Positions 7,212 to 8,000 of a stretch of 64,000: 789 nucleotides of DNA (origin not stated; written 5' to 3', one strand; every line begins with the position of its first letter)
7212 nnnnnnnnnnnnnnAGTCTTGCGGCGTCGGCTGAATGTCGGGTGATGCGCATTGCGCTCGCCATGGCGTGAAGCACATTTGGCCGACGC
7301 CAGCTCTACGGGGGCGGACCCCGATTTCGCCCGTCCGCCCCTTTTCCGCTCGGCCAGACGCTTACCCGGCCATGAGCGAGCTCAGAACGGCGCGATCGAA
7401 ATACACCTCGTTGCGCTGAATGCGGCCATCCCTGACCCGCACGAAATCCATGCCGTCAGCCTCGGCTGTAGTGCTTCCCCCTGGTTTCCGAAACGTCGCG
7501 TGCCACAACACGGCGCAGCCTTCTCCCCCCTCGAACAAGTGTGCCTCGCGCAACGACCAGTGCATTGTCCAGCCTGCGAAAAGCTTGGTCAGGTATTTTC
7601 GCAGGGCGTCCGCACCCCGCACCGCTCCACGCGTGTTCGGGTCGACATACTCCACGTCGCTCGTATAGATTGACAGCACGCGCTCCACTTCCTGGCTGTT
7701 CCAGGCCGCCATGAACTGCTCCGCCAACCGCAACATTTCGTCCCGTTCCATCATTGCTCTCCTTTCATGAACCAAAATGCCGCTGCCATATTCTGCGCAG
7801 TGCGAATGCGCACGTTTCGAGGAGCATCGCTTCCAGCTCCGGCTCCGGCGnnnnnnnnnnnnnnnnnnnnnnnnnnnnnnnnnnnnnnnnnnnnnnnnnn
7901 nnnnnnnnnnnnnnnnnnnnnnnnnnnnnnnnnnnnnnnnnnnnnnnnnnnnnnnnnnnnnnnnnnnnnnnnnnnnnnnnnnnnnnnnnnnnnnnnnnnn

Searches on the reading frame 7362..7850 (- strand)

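Call 43: search_protein_families(library=pfam, proteins=[window:7362-7850:-], max_evalue=0.0001)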
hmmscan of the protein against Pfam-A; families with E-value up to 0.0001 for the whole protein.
window:7362-7850:- (162 aa): 2 families
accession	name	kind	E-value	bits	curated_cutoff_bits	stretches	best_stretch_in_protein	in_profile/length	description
PF12680.13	SnoaL_2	-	5e-19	69.2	27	1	44-146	2-101/102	SnoaL-like domain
PF07366.18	SnoaL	-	9e-08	32.4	28.4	1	42-155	3-121/126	SnoaL-like polyketide cyclase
